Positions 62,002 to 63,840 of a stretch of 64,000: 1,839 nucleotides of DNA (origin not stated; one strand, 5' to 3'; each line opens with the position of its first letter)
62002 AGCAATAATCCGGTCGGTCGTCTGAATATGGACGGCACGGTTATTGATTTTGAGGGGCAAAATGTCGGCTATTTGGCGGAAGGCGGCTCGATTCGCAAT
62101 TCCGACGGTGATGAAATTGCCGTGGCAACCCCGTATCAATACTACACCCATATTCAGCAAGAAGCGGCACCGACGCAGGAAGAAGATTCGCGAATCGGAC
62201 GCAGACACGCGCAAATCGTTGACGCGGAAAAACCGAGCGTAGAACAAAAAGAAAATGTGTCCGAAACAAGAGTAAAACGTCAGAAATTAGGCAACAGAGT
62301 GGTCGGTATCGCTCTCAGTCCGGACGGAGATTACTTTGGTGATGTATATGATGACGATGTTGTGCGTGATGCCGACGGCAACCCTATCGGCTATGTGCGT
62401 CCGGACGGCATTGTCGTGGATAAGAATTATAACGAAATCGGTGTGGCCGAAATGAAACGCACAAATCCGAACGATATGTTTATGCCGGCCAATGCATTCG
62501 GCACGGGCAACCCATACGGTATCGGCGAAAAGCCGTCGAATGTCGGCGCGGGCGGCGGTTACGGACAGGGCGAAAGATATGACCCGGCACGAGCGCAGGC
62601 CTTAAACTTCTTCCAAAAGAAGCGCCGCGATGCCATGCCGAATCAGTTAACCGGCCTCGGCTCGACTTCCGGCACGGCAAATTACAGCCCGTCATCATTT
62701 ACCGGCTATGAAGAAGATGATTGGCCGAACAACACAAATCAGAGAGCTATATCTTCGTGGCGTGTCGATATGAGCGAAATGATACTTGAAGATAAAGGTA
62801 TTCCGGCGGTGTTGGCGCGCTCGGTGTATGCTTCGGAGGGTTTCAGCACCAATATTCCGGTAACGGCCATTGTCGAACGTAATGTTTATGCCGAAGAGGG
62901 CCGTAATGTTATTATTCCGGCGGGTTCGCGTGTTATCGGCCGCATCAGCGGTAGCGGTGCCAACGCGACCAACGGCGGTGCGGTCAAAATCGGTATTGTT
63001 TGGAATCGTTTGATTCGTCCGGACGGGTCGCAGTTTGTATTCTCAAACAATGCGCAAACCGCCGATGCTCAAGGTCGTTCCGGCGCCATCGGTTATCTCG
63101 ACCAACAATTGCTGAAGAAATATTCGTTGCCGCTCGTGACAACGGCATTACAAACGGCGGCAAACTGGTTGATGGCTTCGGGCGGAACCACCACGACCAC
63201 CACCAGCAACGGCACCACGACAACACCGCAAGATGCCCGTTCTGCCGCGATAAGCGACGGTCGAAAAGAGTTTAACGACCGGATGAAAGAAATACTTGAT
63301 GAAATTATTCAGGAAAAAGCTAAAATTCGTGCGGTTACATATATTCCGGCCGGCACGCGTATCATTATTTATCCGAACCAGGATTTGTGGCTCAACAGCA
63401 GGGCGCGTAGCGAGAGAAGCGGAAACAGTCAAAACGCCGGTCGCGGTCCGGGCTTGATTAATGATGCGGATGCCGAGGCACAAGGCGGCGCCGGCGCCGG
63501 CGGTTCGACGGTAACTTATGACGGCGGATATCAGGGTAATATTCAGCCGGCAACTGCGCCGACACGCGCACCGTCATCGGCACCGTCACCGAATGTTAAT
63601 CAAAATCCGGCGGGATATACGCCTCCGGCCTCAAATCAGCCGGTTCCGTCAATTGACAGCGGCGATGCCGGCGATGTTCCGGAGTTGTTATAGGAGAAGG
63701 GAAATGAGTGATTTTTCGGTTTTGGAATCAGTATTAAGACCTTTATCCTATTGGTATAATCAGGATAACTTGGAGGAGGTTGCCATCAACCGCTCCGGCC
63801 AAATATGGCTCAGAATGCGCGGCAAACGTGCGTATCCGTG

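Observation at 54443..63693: VirB10 apparently split and expanded into two adjacent giant proteins sharing a novel beta-hairpin-like repeat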

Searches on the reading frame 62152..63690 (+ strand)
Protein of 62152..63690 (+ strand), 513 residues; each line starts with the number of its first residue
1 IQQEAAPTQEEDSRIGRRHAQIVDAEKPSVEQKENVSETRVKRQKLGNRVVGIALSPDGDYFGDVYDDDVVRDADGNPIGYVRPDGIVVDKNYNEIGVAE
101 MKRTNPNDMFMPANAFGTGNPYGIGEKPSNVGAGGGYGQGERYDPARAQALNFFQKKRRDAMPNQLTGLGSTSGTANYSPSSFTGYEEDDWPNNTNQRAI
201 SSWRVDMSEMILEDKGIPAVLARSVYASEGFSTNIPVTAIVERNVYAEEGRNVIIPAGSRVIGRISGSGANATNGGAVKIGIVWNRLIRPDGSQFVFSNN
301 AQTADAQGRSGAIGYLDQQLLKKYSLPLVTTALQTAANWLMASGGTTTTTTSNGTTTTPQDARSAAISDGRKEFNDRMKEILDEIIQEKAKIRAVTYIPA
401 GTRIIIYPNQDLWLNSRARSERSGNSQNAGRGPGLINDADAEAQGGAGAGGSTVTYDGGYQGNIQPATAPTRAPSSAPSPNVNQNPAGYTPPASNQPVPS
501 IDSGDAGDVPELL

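Call 14: find_homologous_proteins(query=window:62152-63690:+, max_evalue=0.00001)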
Query window:62152-63690:+ (513 aa): 96 proteins with E <= 0.00001 among 8000 candidates.
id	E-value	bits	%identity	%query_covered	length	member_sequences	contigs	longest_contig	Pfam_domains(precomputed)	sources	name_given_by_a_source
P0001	1.7e-147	510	52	92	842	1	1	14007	PF21785.4,PF03743.20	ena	-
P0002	4.5e-121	423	54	79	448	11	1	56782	PF03743.20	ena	-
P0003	6.5e-113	396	52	74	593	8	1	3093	PF21785.4,PF03743.20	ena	-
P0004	9.5e-113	396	45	80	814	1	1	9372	PF21784.4,PF05593.20,PF12396.15,PF21785.4,PF03743.20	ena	-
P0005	1.2e-110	389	47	78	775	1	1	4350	PF21784.4,PF05593.20,PF12396.15,PF21785.4,PF04519.20,PF03743.20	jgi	-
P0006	6.3e-110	386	46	83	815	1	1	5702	PF21784.4,PF05593.20,PF12396.15,PF21785.4,PF04519.20,PF03743.20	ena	-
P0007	1.6e-108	382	46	75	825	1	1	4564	PF21784.4,PF05593.20,PF12396.15,PF21785.4,PF03743.20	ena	-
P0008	5.1e-106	373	44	88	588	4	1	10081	PF21784.4,PF12396.15,PF21785.4,PF03743.20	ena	-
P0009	2.2e-105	371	47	87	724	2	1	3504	PF21784.4,PF05593.20,PF12396.15,PF21785.4,PF03743.20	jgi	jgi:YD repeat-containing protein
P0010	2.8e-105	371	48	77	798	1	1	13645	PF21784.4,PF12396.15,PF21785.4,PF13098.14,PF03743.20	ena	-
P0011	5.4e-105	370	44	89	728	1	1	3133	PF21784.4,PF12396.15,PF21785.4,PF03743.20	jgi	jgi:hypothetical protein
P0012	9.0e-104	366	46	80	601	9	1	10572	PF12396.15,PF03743.20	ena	-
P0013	1.7e-102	362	45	84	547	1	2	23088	PF03743.20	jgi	-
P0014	5.6e-101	357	52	71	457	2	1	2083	PF03743.20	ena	-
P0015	8.8e-101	356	47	83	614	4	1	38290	PF21784.4,PF12396.15,PF21785.4,PF03743.20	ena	-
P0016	2.3e-100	355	46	76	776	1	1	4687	PF21784.4,PF12396.15,PF03743.20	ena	-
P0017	2.7e-100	355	45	79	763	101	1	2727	PF21784.4,PF12396.15,PF21785.4,PF03743.20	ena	-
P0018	3.6e-100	354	46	84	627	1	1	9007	PF21784.4,PF12396.15,PF21785.4,PF03743.20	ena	-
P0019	1.2e-99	352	47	73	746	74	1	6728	PF21784.4,PF05593.20,PF12396.15,PF21785.4,PF03743.20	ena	-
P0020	3.2e-98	348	46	77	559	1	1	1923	PF21785.4,PF03743.20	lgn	-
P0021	4.3e-98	347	48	81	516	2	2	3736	PF03743.20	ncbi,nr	ncbi:MAG: TrbI/VirB10 family protein, partial [Alphaproteobacteria bacterium]|nr:TrbI/VirB10 family 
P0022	9.9e-98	346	46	72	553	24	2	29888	PF12396.15,PF21785.4,PF03743.20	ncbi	-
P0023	1.4e-97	346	45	84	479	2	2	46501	PF03743.20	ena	-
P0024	2.4e-97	345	46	83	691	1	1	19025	PF21784.4,PF12396.15,PF21785.4,PF03743.20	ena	-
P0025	4.2e-97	344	44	86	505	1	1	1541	PF03743.20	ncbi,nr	ncbi:MAG: TrbI/VirB10 family protein, partial [Firmicutes bacterium]|nr:TrbI/VirB10 family protein [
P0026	4.3e-97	344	45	76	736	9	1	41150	PF21784.4,PF05593.20,PF12396.15,PF21785.4,PF04519.20,PF03743.20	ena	-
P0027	5.7e-97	344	57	60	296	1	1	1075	PF03743.20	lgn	-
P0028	8.9e-97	343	44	78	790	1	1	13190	PF21784.4,PF12396.15,PF21785.4,PF03743.20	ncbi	-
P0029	9.5e-97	343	44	82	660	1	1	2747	PF07275.17,PF03743.20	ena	-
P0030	5.3e-96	340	46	76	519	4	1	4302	PF03743.20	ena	-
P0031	1.2e-95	339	46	78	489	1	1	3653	PF03743.20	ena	-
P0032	2.9e-95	338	45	77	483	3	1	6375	PF03743.20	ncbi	-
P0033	5.4e-95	337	44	84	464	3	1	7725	PF03743.20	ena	-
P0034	1.1e-94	336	44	77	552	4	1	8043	PF03743.20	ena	-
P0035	7.6e-93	330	44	80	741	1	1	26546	PF21784.4,PF12396.15,PF21785.4,PF03743.20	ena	-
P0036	2.2e-92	328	44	72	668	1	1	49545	PF21784.4,PF12396.15,PF21785.4,PF03743.20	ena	-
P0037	6.4e-92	327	46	73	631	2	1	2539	PF21784.4,PF12396.15,PF21785.4,PF03743.20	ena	-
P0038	1.6e-90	322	51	65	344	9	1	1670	PF03743.20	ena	-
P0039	2.0e-90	322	61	50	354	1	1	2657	PF19672.5,PF03743.20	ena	-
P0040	5.9e-88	314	48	70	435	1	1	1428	PF03743.20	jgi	jgi:type IV secretion system protein VirB10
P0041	6.5e-86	307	36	85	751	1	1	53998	PF21784.4,PF05593.20,PF12396.15,PF21785.4,PF03743.20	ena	-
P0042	1.4e-85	306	43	79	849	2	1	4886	PF21784.4,PF12396.15,PF21785.4,PF03743.20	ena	-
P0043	1.5e-85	306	46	69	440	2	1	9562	PF03743.20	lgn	-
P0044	2.8e-84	302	34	72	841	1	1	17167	PF21784.4,PF12396.15,PF21785.4,PF03743.20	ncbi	ncbi:MAG: TrbI/VirB10 family protein, partial [Alphaproteobacteria bacterium]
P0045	9.0e-83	297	39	71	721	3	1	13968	PF21784.4,PF05593.20,PF12396.15,PF21785.4,PF03743.20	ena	-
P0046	1.7e-81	293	36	76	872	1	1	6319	PF21784.4,PF12396.15,PF03743.20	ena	-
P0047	2.4e-80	289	45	69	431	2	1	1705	PF03743.20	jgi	-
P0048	1.1e-79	287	41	82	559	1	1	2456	PF03743.20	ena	-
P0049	2.0e-79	286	40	85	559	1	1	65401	PF03743.20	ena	-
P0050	3.1e-79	285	41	82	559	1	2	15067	PF03743.20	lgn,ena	-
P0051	4.7e-79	285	41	82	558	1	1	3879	PF03743.20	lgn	-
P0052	5.1e-79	284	45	76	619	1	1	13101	PF03743.20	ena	-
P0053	6.0e-79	284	41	82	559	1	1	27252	PF03743.20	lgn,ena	-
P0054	2.2e-78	282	63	42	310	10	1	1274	PF03743.20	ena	-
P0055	3.0e-78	282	38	75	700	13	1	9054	PF21784.4,PF05593.20,PF12396.15,PF21785.4,PF03743.20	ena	-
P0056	2.0e-77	279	44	75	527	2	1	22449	PF03743.20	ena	-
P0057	4.0e-77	278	55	51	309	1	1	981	PF03743.20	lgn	-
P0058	1.4e-75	273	43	77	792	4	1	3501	PF21784.4,PF12396.15,PF03743.20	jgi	jgi:type IV secretion system protein VirB10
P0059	1.6e-74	270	44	72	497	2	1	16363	PF03743.20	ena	-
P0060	3.1e-73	265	45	62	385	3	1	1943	PF03743.20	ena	-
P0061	6.5e-72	261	41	73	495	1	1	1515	PF03743.20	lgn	-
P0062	1.5e-68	250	47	54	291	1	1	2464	PF03743.20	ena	-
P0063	1.3e-66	243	48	53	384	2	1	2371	PF03743.20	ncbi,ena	-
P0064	1.9e-65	240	38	72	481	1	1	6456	PF03743.20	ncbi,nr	ncbi:MAG: hypothetical protein KAJ75_07540, partial [Alphaproteobacteria bacterium]|nr:hypothetical 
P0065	3.0e-65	239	44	62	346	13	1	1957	PF03743.20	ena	-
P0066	4.1e-65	239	43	67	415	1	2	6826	PF03743.20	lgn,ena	-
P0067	1.1e-64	237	48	51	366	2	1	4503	PF03743.20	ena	-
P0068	2.1e-64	236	47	55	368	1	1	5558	PF03743.20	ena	-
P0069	1.3e-63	234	47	58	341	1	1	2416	PF03743.20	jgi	-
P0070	4.7e-63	232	42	66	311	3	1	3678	PF03743.20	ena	-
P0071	1.9e-62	230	51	46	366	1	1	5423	PF03743.20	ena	-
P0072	3.5e-61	226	48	50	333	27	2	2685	PF03743.20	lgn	-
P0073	4.4e-60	222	34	67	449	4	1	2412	PF03743.20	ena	-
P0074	4.4e-59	219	47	51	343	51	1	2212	PF03743.20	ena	-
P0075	7.5e-59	218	42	62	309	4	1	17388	PF03743.20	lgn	-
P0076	6.3e-54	202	37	66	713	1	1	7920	PF21784.4,PF05593.20,PF12396.15,PF21785.4,PF03743.20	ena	-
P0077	1.0e-52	198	44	54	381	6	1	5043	PF03743.20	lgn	-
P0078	1.0e-52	198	39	55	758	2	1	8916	PF21784.4,PF12396.15,PF21785.4,PF03743.20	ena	-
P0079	1.5e-52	197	40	55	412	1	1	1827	PF03743.20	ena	-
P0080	2.6e-52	196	41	59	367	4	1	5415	PF03743.20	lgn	-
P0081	1.0e-50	191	40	56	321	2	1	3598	PF03743.20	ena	-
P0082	2.0e-49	187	42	44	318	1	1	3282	PF03743.20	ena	-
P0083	1.2e-48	184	38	53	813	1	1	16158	PF21784.4,PF12396.15,PF21785.4,PF03743.20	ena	-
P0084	3.7e-48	183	45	44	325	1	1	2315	PF03743.20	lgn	-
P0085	2.7e-46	176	38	51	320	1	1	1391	PF03743.20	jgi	jgi:hypothetical protein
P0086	5.6e-33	133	38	44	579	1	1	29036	PF03743.20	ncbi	-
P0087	2.7e-21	94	45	28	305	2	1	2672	PF03743.20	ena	-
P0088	2.4e-11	61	27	44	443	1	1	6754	PF03743.20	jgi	jgi:type IV secretion system protein VirB10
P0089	1.8e-10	58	25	39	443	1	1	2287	PF03743.20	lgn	-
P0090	1.8e-9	55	26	42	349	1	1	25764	PF03743.20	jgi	jgi:type IV secretion system protein VirB10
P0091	2.1e-8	51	35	24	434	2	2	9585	PF03743.20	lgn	-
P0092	5.9e-8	50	36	23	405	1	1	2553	PF03743.20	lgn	-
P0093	3.3e-7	47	38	17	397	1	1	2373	PF03743.20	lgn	-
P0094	6.8e-7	46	31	30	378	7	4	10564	PF03743.20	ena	-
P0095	7.8e-7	46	31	25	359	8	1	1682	PF03743.20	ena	-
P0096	2.1e-6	45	26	45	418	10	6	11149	PF03743.20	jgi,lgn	jgi:type IV secretion system protein VirB10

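Call 17: find_encoding_contigs(protein=P0041, flank=10000, max_places=3)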
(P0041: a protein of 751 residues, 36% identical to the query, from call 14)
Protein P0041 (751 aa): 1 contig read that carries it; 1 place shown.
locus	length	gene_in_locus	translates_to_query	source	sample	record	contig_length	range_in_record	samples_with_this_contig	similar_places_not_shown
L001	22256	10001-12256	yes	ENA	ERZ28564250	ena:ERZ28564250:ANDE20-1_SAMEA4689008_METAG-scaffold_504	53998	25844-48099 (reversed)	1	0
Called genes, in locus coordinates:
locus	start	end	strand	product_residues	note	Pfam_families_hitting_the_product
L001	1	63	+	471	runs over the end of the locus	PF00270:DEAD, PF04851:ResIII, PF00271:Helicase_C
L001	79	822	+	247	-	PF02230:Abhydrolase_2, PF00561:Abhydrolase_1, PF00756:Esterase (weak)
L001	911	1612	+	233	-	PF04335:VirB8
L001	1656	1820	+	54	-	-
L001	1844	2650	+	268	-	PF04335:VirB8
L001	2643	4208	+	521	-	PF03524:CagX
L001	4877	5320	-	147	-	-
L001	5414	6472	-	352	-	-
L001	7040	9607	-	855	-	-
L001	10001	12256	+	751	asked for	PF05593:RHS_repeat (faint), PF12396:DUF3659 (faint), PF21784:Bflower (faint), PF21785:Bflower_2 (weak), PF03743:TrbI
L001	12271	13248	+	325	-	PF00437:T2SSE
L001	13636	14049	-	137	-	PF07309:FlaF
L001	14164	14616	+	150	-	-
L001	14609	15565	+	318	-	-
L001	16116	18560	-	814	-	-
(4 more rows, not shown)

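Call 18: find_encoding_contigs(protein=P0026, flank=10000, max_places=3)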
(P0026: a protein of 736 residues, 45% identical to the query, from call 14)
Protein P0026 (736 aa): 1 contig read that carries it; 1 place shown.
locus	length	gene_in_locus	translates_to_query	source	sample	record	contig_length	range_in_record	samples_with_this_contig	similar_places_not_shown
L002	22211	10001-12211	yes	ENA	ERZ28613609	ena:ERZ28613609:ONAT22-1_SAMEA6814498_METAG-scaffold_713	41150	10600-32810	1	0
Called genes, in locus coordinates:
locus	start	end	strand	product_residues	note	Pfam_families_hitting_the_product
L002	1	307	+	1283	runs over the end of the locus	-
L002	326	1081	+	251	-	PF04335:VirB8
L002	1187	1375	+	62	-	-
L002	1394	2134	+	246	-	PF04335:VirB8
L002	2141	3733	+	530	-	PF03524:CagX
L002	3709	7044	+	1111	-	-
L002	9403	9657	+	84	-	-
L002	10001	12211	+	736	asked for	PF21784:Bflower, PF21785:Bflower_2, PF21784:Bflower (weak), PF21785:Bflower_2, PF21784:Bflower, PF21785:Bflower_2, PF12396:DUF3659 (weak), PF03743:TrbI, +2 more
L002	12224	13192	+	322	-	PF00437:T2SSE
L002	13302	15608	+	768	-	-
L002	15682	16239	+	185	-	-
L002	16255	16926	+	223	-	-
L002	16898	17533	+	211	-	-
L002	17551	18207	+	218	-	-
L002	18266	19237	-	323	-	PF01381:HTH_3, PF04545:Sigma70_r4 (faint), PF12844:HTH_19 (faint), PF13443:HTH_26 (faint), PF13560:HTH_31, PF01381:HTH_3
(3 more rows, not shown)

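Call 23: find_related_loci(query=A1, collection=genome_contigs, flank=10000)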
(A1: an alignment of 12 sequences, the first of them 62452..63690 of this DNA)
Query A1 (413 aa) in genome_contigs; peptide patterns used: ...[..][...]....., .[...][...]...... (x = any residue, [..] = any of these).
384 stretches matched a pattern; 346 encode a relative of the query (tblastn E <= 1e-3); the best 80 are kept; 80 distinct loci.
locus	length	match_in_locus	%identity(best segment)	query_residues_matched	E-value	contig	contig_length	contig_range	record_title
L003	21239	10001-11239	78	1-413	0e+0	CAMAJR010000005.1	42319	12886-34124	MAG: uncultured Alphaproteobacteria bacterium isolate SRR5666655_bin.23_metaWRAP_v1.3_MAG genome assembly, contig: ERZ11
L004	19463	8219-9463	65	1-410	1e-152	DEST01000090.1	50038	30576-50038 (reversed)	MAG TPA_asm: Alphaproteobacteria bacterium UBA3307 UBA3307_contig_102051, whole genome shotgun sequence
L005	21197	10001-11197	59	2-413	3e-133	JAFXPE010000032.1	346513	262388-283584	MAG: Alphaproteobacteria bacterium isolate RGIG6619 Sheep_Rumen-1__c1251075, whole genome shotgun sequence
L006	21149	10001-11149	58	9-413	2e-129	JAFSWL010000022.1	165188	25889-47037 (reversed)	MAG: Alphaproteobacteria bacterium isolate RGIG3536 Goat_Rumen.Co__c972046, whole genome shotgun sequence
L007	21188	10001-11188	56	1-413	1e-129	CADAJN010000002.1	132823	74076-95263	MAG: uncultured proteobacterium isolate RUG13362 genome assembly, contig: RUG13362_asm_2, whole genome shotgun sequence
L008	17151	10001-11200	58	1-413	1e-128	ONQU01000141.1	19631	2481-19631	uncultured Rhodospirillaceae bacterium isolate RUG560 genome assembly, contig: k87_49568886, whole genome shotgun sequen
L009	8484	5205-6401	57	1-413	5e-127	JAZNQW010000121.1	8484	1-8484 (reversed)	MAG: Alphaproteobacteria bacterium isolate T1900044823_TS20190289.MAGScoT_cleanbin_000011 SGB_2851_k141_1241849, whole g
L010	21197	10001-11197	56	1-413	6e-126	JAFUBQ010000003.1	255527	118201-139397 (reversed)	MAG: Alphaproteobacteria bacterium isolate RGIG4347 Roe_deer_Jejunum-1__c175, whole genome shotgun sequence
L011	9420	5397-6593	55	1-413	1e-123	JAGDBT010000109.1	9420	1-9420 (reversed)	MAG: Alphaproteobacteria bacterium isolate RGIG10323 Yak_Rumen.Co__c4605762, whole genome shotgun sequence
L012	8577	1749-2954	57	1-413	1e-117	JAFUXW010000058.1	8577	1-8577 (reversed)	MAG: Alphaproteobacteria bacterium isolate RGIG4925 Roe_deer_Rumen-3__c72897, whole genome shotgun sequence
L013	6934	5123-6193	60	1-373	4e-118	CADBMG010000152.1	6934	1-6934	MAG: uncultured proteobacterium isolate RUG14094 genome assembly, contig: RUG14094_asm_152, whole genome shotgun sequenc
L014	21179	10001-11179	55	1-413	9e-118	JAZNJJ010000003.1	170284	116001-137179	MAG: Alphaproteobacteria bacterium isolate T1900044680_TS20190146.MAGScoT_cleanbin_000022 SGB_1681_k141_1758589, whole g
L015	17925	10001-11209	55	1-413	1e-117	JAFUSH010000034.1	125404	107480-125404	MAG: Alphaproteobacteria bacterium isolate RGIG4780 Roe_deer_Reticulum-3__c1106, whole genome shotgun sequence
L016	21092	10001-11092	57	42-412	2e-116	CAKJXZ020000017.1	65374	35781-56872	Proteobacteria bacterium isolate MAG-R073 genome assembly, contig: k141_204930, whole genome shotgun sequence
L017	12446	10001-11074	58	1-370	1e-116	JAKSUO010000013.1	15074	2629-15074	MAG: Alphaproteobacteria bacterium isolate Horse_feces335 MAG335_13, whole genome shotgun sequence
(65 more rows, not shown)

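Call 28: find_encoding_contigs(protein=P0036, flank=10000, max_places=2)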
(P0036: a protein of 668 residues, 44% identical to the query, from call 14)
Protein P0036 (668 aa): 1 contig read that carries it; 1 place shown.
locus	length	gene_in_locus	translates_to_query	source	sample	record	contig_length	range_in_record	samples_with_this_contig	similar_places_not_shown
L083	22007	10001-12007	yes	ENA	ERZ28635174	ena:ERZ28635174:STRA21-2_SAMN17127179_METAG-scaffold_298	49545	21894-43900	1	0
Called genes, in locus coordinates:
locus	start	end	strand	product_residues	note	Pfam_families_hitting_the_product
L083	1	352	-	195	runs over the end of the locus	PF00857:Isochorismatase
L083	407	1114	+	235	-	PF02230:Abhydrolase_2, PF12146:Hydrolase_4 (faint), PF00561:Abhydrolase_1 (faint), PF12697:Abhydrolase_6 (faint), PF20434:BD-FAE (faint), PF07859:Abhydrolase_3 (faint), PF00326:Peptidase_S9 (faint)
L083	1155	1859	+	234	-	PF04335:VirB8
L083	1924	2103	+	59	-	-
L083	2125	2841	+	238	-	PF04335:VirB8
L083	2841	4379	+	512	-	PF03524:CagX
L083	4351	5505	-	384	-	-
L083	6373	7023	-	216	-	-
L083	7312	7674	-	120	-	-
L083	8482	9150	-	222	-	-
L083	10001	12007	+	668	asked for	PF21784:Bflower (faint), PF12396:DUF3659 (faint), PF21785:Bflower_2, PF03743:TrbI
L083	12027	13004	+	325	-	PF00437:T2SSE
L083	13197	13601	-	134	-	PF07309:FlaF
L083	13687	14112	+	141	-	-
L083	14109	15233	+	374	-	-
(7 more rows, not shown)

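Call 32: find_encoding_contigs(protein=P0086, flank=10000, max_places=2)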
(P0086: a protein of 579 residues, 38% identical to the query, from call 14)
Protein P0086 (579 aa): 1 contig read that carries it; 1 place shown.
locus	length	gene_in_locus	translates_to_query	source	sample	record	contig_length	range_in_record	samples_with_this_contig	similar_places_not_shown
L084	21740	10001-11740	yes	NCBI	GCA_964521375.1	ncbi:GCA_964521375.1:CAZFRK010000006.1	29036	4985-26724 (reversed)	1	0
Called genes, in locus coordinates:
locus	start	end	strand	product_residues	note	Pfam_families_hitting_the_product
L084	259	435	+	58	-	-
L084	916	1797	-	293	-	PF01381:HTH_3, PF12844:HTH_19 (faint), PF13443:HTH_26 (faint), PF01381:HTH_3, PF13560:HTH_31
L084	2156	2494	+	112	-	PF04956:TrbC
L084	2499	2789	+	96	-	-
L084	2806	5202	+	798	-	PF27097:VirB4_TrbE_N (weak), PF03135:CagE_TrbE_VirB, PF11130:TraC_F_IV (weak)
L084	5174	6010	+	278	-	-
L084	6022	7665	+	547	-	-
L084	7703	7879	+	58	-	-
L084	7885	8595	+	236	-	PF04335:VirB8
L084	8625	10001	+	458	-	PF03524:CagX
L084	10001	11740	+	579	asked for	PF03743:TrbI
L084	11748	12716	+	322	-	PF00437:T2SSE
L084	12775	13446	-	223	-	PF01464:SLT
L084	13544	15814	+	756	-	PF02534:T4SS-DNA_transf, PF10412:TrwB_AAD_bind, PF12696:TraG-D_C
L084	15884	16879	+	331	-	PF00702:Hydrolase, PF13419:HAD_2 (weak), PF13242:Hydrolase_like (faint)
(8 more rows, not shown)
